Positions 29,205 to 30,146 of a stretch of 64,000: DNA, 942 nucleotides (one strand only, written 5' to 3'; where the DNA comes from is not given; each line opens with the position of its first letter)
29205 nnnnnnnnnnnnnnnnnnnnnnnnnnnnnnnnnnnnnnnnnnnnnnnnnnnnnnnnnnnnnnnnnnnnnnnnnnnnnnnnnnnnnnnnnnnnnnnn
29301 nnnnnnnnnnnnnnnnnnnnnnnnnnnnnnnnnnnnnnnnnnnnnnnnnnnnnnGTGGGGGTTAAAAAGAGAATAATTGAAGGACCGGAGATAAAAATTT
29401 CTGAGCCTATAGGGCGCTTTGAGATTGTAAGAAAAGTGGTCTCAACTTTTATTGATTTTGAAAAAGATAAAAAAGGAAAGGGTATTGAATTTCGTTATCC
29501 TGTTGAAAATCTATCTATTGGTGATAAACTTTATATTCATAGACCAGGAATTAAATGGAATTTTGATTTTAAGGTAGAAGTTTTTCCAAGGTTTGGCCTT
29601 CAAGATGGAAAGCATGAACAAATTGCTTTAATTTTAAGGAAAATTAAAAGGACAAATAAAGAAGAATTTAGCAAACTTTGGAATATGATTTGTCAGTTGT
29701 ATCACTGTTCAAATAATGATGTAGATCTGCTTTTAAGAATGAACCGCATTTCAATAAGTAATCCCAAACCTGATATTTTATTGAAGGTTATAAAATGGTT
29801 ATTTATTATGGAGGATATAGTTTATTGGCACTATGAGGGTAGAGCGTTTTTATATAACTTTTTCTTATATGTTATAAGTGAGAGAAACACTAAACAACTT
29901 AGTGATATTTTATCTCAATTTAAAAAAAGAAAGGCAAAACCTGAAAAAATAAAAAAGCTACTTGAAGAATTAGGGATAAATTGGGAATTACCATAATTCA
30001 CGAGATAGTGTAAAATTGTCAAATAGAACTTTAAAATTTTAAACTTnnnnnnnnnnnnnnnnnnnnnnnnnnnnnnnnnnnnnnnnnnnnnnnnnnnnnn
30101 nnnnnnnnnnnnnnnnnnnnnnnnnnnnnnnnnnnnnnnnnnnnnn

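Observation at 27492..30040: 2.5-kb methyltransferase cassette inserted upstream of gyrA, bounded by 32-bp direct repeats that duplicate the gyrA promoter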

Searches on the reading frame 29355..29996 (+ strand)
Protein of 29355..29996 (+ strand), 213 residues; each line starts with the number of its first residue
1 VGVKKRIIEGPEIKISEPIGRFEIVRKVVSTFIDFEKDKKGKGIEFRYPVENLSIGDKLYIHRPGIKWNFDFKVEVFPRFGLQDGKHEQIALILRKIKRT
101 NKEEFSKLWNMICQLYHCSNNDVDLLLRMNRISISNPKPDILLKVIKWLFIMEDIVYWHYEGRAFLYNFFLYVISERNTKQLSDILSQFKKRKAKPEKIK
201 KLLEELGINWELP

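Call 3: search_protein_families(library=pfam, proteins=[window:29355-29996:+], max_evalue=0.1)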
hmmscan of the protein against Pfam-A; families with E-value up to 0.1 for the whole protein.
window:29355-29996:+ (213 aa): 2 families
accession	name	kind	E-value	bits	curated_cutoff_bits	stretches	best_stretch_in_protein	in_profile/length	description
PF25325.1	EF-hand_EFHB_C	-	0.038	14.2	27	0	87-115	25-54/75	EFHB C-terminal EF-hand domain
PF22470.1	Histone_HNS_N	-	0.04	14.3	24.5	1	174-210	37-72/79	H-NS histone-like proteins, N-terminal domain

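Call 4: search_protein_families(library=ncbifam, proteins=[window:29355-29996:+], max_evalue=0.1)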
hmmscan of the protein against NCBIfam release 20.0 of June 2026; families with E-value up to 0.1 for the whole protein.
window:29355-29996:+ (213 aa): 0 families

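Call 9: find_homologous_proteins(query=window:29355-29996:+)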
Query window:29355-29996:+ (213 aa): 341 proteins with E <= 0.001 among 492 candidates; the best 120 are listed.
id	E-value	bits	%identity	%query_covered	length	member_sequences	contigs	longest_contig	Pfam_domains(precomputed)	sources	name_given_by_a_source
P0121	2.5e-138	477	100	100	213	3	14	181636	-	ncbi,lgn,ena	ncbi:MAG: hypothetical protein ABIL89_01920 [candidate division WOR-3 bacterium]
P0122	9.2e-97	341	68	100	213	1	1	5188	-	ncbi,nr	ncbi:MAG: hypothetical protein NC834_06805 [Candidatus Omnitrophica bacterium]|nr:hypothetical prote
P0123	3.0e-93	329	67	100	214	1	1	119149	-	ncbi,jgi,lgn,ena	-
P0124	3.1e-93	329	68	100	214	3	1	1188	-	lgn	-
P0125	6.8e-92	325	67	99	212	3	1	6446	-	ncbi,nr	ncbi:MAG: hypothetical protein NC917_03245 [Candidatus Omnitrophica bacterium]|nr:hypothetical prote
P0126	1.1e-91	324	67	100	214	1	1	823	-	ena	-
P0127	1.4e-91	324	64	100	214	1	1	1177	-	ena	-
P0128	4.7e-91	322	66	100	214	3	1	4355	-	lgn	-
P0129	5.9e-91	322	67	100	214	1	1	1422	-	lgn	-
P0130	6.3e-91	322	66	100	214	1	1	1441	-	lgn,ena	-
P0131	1.1e-90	321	66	100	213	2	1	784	-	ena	-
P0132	1.2e-90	321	66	100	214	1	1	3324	-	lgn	-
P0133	2.5e-90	320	66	100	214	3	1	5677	-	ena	-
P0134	4.2e-90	319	66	100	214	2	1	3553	-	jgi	-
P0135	9.8e-90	318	66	100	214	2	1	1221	-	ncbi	-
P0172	6.1e-81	289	62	97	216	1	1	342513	-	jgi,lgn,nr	nr:hypothetical protein [Candidatus Freyarchaeota archaeon]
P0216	8.6e-53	197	47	96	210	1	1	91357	-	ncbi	-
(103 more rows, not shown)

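Call 10: search_protein_families(library=padloc, proteins=[window:29355-29996:+], max_evalue=0.1)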
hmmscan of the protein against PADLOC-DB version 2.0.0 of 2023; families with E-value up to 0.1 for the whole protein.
window:29355-29996:+ (213 aa): 0 families

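Call 23: search_solved_structures(query=A1, max_evalue=10, show_alignments=2)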
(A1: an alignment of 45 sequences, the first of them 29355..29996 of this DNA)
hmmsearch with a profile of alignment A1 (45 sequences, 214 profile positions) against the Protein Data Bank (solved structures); distinct sequences matched with E-value up to 10: 0.

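Call 29: predict_structure(alignment_id=A1)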
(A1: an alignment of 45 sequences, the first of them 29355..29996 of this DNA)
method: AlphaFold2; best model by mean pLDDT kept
length: 213 residues; sequences in the alignment: 45
mean_pLDDT: 91.6   pTM: 0.90
mean pLDDT of the five models: 91.6, 91.2, 90.5, 89.7, 83.1
residues with pLDDT >= 90: 161; 70-90: 44; 50-70: 7; < 50: 1
segments of 3 or more residues with pLDDT < 50: none
pLDDT, mean of each block of 10 residues (from residue 1): 78 92 93 90 91 95 75 87 91 97 97 96 96 92 97 85 94 97 93 90 97 91
secondary structure, 60 per line:
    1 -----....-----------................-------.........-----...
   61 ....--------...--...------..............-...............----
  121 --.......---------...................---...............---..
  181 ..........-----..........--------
elements in order: E6-9 H21-36 E44-52 E58-64 E73-75 H87-100 H102-116 H123-129 H139-157 H161-175 H179-190 H196-205

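Call 46: fold_search(model_id=the predicted structure, library=pdb)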
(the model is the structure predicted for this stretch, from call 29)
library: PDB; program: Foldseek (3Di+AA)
matches with E <= 10: 75; with E <= 0.001: 0
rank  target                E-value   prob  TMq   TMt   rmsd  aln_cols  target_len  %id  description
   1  8hdu_A                1.4e+00  0.18  0.25  0.32   8.7       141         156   12  De novo design cavitated protein without predefined topology (released 2023-01-18)
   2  2e2o                  1.4e+00  0.03  0.15  0.13  15.8       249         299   12  Crystal structure of Sulfolobus tokodaii hexokinase in complex with glucose (released 2007-01-16)
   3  8hdu_B                1.6e+00  0.14  0.25  0.30   8.0       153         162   15  De novo design cavitated protein without predefined topology (released 2023-01-18)
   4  9etk                  1.6e+00  0.04  0.17  0.15  17.9       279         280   12  Crystal structure of Vibrio cholerae RNase AM (released 2024-09-11)
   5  8hdu_E                1.7e+00  0.14  0.26  0.32   8.3       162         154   15  De novo design cavitated protein without predefined topology (released 2023-01-18)
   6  8uco_A                1.7e+00  0.06  0.14  0.09  16.0       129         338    9  CryoEM structure of Komagataella pastoris Cytochrome c oxidase (9 subunits) in complex with human VMAT2 and Amphetamin (released 2024-10-09)
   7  8hdu_D                1.8e+00  0.15  0.27  0.33   7.9       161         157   16  De novo design cavitated protein without predefined topology (released 2023-01-18)
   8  2e2n_B                1.8e+00  0.04  0.15  0.12  15.1       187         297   12  Crystal structure of Sulfolobus tokodaii hexokinase in the apo form (released 2007-01-16)
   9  8uck_A                1.9e+00  0.04  0.15  0.10  16.0       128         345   12  Komagataella pastoris Cytochrome c oxidase (9 subunits) in complex with human VMAT2 (released 2024-10-09)
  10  2e2n_A                1.9e+00  0.03  0.15  0.12  17.9       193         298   11  Crystal structure of Sulfolobus tokodaii hexokinase in the apo form (released 2007-01-16)
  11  5f3p_A                2.2e+00  0.05  0.15  0.15  13.2       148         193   14  Crystal structure of a noncanonical Dicer protein from Entamoeba histolytica (released 2017-02-08)
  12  5ms8                  2.2e+00  0.01  0.13  0.08  20.6       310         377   11  Crystal structure of the legionella pneumophila effector protein RavZ_1-487 (released 2017-04-19)
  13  8ucj_A                2.3e+00  0.04  0.15  0.10  16.4       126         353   12  CryoEM structure of Komagataella pastoris Cytochrome c oxidase (11 subunits) in complex with human VMAT2 (released 2024-10-09)
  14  8hdu_C                2.4e+00  0.05  0.15  0.19  12.9       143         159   12  De novo design cavitated protein without predefined topology (released 2023-01-18)
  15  8zo3_A                2.6e+00  0.03  0.15  0.12  15.8       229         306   10  The crystal structures of MurK in complex with N-acetylglucosamine from Clostridium acetobutylicum (released 2025-04-09)
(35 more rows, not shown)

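Call 52: search_protein_families(library=pfam, alignment_id=A1, max_evalue=1)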
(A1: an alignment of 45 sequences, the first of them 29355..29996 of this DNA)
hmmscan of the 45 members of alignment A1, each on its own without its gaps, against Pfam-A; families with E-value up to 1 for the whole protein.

A. member 1, window:29355-29996:+ (213 aa): 4 families
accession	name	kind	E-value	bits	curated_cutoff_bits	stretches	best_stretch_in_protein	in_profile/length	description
PF25325.1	EF-hand_EFHB_C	-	0.038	14.2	27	1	87-115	25-54/75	EFHB C-terminal EF-hand domain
PF22470.1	Histone_HNS_N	-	0.04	14.3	24.5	1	174-210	37-72/79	H-NS histone-like proteins, N-terminal domain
PF02234.24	CDI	-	0.27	11.8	25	0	67-74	29-36/49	Cyclin-dependent kinase inhibitor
PF21728.3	PADR1_N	-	0.47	11.3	25.7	1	102-142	9-50/60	PADR1, N-terminal helical domain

B. families by the number of members that match (of 45 scanned): 32 families (the first 25 are shown)
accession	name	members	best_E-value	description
PF02234.24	CDI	15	0.0099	Cyclin-dependent kinase inhibitor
PF12699.13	phiKZ_IP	5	0.003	phiKZ-like phage internal head proteins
PF21728.3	PADR1_N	3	0.11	PADR1, N-terminal helical domain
PF23800.1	DUF7176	2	0.056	Family of unknown function (DUF7176)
PF09876.14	DUF2103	2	0.13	Predicted metal-binding protein (DUF2103)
PF21716.3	dnstrm_HI1420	1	0.021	Probable addiction module antidote protein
PF00543.27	P-II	1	0.024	Nitrogen regulatory protein P-II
PF06705.16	SF-assemblin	1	0.028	SF-assemblin/beta giardin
PF14679.12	FANCI_HD1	1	0.031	FANCI helical domain 1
PF19025.5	DUF5751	1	0.035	Family of unknown function (DUF5751)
PF25325.1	EF-hand_EFHB_C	1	0.038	EFHB C-terminal EF-hand domain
PF22470.1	Histone_HNS_N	1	0.04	H-NS histone-like proteins, N-terminal domain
PF23302.1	HTH_DNAJC9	1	0.043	DNAJC9 HTH domain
PF10004.14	DUF2247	1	0.044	Uncharacterized protein conserved in bacteria (DUF2247)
PF15803.10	zf-SCNM1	1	0.072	Zinc-finger of sodium channel modifier 1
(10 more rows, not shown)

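Call 65: find_encoding_contigs(protein=P0216, flank=4000, max_places=2)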
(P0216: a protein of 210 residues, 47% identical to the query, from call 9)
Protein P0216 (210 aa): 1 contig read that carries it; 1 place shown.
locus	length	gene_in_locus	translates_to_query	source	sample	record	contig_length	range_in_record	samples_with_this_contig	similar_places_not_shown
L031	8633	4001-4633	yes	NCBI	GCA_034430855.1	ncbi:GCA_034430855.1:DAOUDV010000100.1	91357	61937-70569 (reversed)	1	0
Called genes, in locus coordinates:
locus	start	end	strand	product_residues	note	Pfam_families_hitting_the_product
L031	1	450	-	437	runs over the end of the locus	PF08245:Mur_ligase_M, PF27239:FOL3_C (weak), PF02875:Mur_ligase_C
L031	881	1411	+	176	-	PF22811:Zn_ribbon_NrdR, PF03477:ATP-cone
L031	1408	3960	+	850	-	PF00317:Ribonuc_red_lgN, PF02867:Ribonuc_red_lgC, PF12637:TSCPD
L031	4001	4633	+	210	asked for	-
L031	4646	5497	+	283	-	PF01555:N6_N4_Mtase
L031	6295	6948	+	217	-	PF00834:Ribul_P_3_epim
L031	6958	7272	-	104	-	-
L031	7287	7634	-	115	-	PF00578:AhpC-TSA, PF08534:Redoxin, PF13905:Thioredoxin_8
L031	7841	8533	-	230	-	PF02683:DsbD_TM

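Call 66: find_encoding_contigs(protein=P0172, flank=4000, max_places=2)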
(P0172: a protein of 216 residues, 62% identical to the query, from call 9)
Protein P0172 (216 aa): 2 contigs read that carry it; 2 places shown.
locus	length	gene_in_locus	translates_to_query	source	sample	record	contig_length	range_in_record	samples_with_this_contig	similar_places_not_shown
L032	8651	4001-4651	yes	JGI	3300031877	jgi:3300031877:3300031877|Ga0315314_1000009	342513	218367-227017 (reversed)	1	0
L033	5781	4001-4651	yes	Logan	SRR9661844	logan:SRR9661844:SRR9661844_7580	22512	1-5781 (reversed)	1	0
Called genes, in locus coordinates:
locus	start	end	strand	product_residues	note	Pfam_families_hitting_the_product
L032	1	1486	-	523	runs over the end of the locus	PF02518:HATPase_c (faint), PF13589:HATPase_c_3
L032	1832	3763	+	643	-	PF01555:N6_N4_Mtase (weak)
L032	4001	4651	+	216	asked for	-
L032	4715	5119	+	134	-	PF05014:Nuc_deoxyrib_tr, PF15891:Nuc_deoxyri_tr2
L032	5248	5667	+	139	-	-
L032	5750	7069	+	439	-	PF27234:MJ0013, PF07282:Cas12f1-like_TNB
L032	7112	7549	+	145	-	-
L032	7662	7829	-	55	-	-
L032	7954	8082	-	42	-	-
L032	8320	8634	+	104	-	-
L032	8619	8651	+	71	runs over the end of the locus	PF10049:DUF2283 (weak)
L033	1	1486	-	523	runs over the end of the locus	PF02518:HATPase_c (faint), PF13589:HATPase_c_3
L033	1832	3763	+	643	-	PF01555:N6_N4_Mtase (weak)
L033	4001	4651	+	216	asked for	-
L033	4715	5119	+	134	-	PF05014:Nuc_deoxyrib_tr, PF15891:Nuc_deoxyri_tr2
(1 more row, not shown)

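Call 69: search_solved_structures(query=L031:4646-5494:+, max_evalue=0.001)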
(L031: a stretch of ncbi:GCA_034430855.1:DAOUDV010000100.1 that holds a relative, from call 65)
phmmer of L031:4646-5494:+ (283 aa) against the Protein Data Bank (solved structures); distinct sequences matched with E-value up to 0.001: 12.
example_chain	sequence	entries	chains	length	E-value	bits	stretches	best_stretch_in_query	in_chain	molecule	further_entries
9c3u_A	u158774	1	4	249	2.9e-21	79.3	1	13-245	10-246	Methyltransferase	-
8urk_A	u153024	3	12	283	3.8e-21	78.9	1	13-245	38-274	Methyltransferase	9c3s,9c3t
1g60_A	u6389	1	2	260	4.1e-16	62.4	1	8-239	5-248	Adenine-specific Methyltransferase MboIIA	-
1eg2_A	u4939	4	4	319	3.8e-15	59.2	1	13-263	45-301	MODIFICATION METHYLASE RSRI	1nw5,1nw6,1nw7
1nw8_A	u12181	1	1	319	7.2e-15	58.3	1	13-263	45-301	MODIFICATION METHYLASE RSRI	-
8s9n_A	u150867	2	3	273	1e-11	47.9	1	5-249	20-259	DNA cytosine-N4 methyltransferase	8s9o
8s9m_A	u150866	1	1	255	1.3e-11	47.6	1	180-249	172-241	DNA cytosine-N4 methyltransferase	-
1boo_A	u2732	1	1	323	1.5e-10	44.1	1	183-252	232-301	PROTEIN (N-4 CYTOSINE-SPECIFIC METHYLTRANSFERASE PVU II)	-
6pbd_A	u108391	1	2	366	2.4e-10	43.4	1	13-246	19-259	Modification methylase CcrMI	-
5hek_A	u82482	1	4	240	7.5e-07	32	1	178-246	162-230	Adenine specific DNA methyltransferase (DpnA)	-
5hfj_A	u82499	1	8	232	8.3e-07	31.8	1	178-245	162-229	Adenine specific DNA methyltransferase (DpnA)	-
2zie_A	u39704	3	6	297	0.00016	24.3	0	161-246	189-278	Putative modification methylase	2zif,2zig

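Call 75: search_protein_families(library=pfam, proteins=[L032:1832-3763:+, L031:4001-4633:+], max_evalue=0.01)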
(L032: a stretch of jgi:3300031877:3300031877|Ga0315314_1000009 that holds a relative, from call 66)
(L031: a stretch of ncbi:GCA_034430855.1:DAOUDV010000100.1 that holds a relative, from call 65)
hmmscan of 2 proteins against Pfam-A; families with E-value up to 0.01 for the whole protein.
L032:1832-3763:+ (643 aa): 2 families
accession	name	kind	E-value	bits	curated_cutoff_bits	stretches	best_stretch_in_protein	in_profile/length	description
PF01555.25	N6_N4_Mtase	-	2.4e-12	47.7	26.7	1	157-279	92-213/221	DNA methylase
PF01170.24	UPF0020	-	0.00012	22.3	22.3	1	228-273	9-54/197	RMKL-like, methyltransferase domain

L031:4001-4633:+ (210 aa): 0 families

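Call 81: search_protein_representatives(alignment_id=A1)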
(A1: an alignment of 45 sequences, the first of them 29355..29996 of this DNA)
Query: 45 sequences, 214 profile positions. Proteins with E-value up to 0.001 (for the whole library): 300; up to 1e-10: 145; up to 1e-30: 12. The best 150 are listed.
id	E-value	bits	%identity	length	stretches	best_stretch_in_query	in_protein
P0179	7.7e-90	316.4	-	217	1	1-213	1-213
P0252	3.9e-72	258.6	-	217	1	4-212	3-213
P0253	9.5e-62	224.6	-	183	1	6-171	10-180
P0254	3.0e-60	219.7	-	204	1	6-212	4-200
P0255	9.0e-53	195.3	-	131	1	2-132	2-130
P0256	7.6e-46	172.6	-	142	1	75-212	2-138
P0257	1.2e-44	168.7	-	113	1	103-213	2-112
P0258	2.8e-44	167.6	-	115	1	1-106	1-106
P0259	1.7e-39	151.9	-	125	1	3-123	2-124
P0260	2.4e-38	148.2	-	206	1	1-213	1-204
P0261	4.0e-32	127.8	-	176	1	12-171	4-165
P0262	1.5e-31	126.0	-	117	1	6-109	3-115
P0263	1.1e-29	119.8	-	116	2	97-172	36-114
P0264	5.4e-29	117.6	-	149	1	59-177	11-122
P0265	2.3e-28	115.5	-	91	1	131-213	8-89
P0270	1.0e-24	103.6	-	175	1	23-170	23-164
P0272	3.8e-24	101.7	-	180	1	3-167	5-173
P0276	2.0e-22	96.1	-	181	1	5-169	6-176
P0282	1.7e-20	89.8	-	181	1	15-167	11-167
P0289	1.0e-18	84.0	-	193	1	17-169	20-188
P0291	2.2e-18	82.9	-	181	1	3-167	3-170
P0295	4.0e-18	82.1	-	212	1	20-168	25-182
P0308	4.2e-17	78.7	-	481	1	19-171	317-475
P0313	2.1e-16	76.5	-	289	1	8-169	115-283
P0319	6.9e-16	74.8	-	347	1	27-175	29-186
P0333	9.4e-15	71.0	-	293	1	45-169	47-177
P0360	5.4e-13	65.3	-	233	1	45-173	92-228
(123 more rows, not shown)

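Call 82: search_protein_families(library=pfam, proteins=[P0270, P0272, P0276, P0282, P0289, P0308, P0313, P0319, P0333, P0360], max_evalue=0.01)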
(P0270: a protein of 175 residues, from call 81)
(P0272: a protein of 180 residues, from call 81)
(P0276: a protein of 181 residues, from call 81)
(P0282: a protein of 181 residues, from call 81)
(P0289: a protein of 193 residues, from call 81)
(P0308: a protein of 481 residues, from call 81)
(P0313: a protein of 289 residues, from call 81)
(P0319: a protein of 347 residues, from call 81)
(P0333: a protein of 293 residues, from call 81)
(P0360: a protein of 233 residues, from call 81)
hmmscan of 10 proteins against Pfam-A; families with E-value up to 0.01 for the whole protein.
P0270 (175 aa): 0 families

P0272 (180 aa): 0 families

P0276 (181 aa): 0 families

P0282 (181 aa): 0 families

P0289 (193 aa): 0 families

P0308 (481 aa): 1 family
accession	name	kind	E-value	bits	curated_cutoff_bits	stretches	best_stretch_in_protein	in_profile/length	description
PF02086.21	MethyltransfD12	-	5e-64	216.9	22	1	15-281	1-253/253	D12 class N6 adenine-specific DNA methyltransferase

P0313 (289 aa): 0 families

P0319 (347 aa): 0 families

P0333 (293 aa): 0 families

P0360 (233 aa): 0 families
